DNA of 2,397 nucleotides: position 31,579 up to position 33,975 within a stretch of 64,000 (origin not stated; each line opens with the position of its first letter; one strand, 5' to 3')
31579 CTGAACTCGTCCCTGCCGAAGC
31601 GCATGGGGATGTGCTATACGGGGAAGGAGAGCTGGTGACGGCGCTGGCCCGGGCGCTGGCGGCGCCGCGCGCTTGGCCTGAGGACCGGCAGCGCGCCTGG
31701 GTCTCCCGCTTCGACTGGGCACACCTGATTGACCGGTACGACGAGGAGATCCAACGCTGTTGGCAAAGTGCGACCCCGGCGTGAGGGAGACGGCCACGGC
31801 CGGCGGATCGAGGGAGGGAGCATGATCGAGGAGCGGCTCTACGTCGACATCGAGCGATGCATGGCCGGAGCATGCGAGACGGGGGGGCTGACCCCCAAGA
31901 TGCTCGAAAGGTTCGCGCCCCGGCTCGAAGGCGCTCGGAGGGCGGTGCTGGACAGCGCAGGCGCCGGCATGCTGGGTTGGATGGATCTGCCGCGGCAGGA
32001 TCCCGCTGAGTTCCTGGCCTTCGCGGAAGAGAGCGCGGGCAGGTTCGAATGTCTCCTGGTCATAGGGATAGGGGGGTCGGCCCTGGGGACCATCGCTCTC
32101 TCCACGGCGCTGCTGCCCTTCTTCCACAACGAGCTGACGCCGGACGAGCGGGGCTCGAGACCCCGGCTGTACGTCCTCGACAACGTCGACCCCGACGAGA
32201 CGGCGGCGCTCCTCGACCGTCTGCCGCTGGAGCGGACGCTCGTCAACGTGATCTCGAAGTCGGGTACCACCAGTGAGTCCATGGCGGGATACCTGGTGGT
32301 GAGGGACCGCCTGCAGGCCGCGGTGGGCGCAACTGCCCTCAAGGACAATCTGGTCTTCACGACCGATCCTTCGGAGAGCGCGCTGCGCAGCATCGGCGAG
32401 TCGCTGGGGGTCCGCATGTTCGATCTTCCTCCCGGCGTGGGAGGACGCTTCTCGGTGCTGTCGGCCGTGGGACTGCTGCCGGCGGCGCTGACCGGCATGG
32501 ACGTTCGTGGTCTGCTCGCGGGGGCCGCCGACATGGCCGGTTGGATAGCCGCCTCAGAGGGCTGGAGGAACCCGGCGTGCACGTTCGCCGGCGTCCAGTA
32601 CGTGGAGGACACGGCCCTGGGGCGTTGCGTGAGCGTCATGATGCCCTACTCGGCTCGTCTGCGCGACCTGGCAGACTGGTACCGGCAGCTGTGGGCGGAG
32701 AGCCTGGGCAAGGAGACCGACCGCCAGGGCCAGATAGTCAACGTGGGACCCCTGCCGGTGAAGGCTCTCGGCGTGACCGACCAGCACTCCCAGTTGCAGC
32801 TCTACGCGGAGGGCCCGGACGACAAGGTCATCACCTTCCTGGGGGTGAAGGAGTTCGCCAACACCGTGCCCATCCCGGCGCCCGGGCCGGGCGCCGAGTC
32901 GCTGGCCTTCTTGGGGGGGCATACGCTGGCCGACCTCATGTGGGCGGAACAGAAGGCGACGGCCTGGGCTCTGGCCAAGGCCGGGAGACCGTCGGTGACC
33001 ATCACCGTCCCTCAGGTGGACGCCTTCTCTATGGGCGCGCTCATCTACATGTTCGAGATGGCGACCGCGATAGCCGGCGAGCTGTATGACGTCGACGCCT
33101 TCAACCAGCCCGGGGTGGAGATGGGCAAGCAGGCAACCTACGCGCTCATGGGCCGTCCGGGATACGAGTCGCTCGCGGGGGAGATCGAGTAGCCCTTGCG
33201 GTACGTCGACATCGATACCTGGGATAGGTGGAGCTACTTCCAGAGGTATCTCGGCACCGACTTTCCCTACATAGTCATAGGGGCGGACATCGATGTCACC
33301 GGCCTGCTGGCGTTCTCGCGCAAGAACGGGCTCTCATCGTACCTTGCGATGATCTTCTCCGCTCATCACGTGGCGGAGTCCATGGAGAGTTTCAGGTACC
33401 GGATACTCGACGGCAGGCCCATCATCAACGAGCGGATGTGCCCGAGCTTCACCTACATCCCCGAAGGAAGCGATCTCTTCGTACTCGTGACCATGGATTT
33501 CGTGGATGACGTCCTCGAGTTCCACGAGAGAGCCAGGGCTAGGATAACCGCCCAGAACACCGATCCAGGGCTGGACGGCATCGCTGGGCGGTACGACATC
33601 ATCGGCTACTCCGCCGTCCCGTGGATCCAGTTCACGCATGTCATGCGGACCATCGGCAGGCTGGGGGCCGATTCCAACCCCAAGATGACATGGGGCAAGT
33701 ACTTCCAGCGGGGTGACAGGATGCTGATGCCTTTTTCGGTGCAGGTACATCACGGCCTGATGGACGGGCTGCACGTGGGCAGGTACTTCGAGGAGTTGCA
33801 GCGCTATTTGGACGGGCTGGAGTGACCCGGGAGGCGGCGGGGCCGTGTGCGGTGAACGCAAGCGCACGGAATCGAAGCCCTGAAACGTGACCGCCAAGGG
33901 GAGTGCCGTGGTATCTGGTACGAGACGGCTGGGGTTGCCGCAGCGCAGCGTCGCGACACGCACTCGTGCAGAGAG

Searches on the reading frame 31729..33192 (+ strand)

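Call 8: search_protein_families(library=pfam, proteins=[window:31729-33192:+])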
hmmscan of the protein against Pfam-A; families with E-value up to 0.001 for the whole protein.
window:31729-33192:+ (487 aa): 1 family
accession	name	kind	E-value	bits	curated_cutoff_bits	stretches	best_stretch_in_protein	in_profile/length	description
PF00342.24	PGI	-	3e-38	132.1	22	1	108-470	98-462/486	Phosphoglucose isomerase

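Call 9: search_protein_families(library=ncbifam, proteins=[window:31729-33192:+])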
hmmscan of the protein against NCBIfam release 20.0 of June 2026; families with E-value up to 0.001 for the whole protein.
window:31729-33192:+ (487 aa): 7 families
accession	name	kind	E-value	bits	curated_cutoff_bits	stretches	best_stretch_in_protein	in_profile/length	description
NF003016.0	PRK03868.1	equivalog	3.8e-80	269.7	487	1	74-469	24-402/410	glucose-6-phosphate isomerase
NF010697.0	PRK14097.1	equivalog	2.2e-75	253.9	443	1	76-486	39-444/448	glucose-6-phosphate isomerase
NF010696.0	PRK14096.1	equivalog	8.4e-68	229.1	671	1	100-472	108-460/528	glucose-6-phosphate isomerase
NF040629.1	PGI_Meth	equivalog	6e-65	219.9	350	1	105-468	60-393/396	glucose-6-phosphate isomerase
NF007080.0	PRK09533.1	equivalog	7.6e-48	163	712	2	79-330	425-668/949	bifunctional transaldolase/phosoglucose isomerase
NF001211.0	PRK00179.1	equivalog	9.6e-46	156.3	492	1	105-473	145-515/544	glucose-6-phosphate isomerase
NF010695.0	PRK14095.1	equivalog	4.5e-40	137.8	703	1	102-470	147-506/536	glucose-6-phosphate isomerase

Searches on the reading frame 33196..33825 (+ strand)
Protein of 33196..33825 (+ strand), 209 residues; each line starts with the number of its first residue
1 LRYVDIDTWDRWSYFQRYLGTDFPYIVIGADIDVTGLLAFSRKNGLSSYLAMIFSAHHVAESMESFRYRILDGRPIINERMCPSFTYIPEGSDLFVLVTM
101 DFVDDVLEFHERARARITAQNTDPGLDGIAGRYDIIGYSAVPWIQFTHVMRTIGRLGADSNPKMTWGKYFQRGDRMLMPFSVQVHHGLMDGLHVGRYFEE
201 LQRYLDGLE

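Call 8: search_protein_families(library=pfam, proteins=[window:33196-33825:+])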
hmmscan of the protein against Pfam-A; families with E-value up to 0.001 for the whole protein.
window:33196-33825:+ (209 aa): 1 family
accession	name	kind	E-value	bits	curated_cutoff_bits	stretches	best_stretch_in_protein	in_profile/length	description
PF00302.23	CAT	-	1.5e-28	100.6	23.5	1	3-202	5-205/205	Chloramphenicol acetyltransferase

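Call 9: search_protein_families(library=ncbifam, proteins=[window:33196-33825:+])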
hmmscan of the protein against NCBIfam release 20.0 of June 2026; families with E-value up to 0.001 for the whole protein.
window:33196-33825:+ (209 aa): 4 families
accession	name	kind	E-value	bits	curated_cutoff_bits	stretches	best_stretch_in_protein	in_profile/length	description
NF000491.1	chloram_CatA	equivalog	4.6e-34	118.1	270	1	3-205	3-207/208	type A chloramphenicol O-acetyltransferase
NF040637.1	CatA_like_2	equivalog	1.5e-17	63.9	250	1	4-205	3-200/203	CatA-like O-acetyltransferase, family 2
NF033155.1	CatA_like_1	equivalog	3.6e-15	56.4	300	1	2-204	5-201/209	CatA-like O-acetyltransferase, family 1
NF040638.1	CatA_like_3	equivalog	3.3e-14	53.1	275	1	4-204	5-208/212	CatA-like O-acetyltransferase, family 3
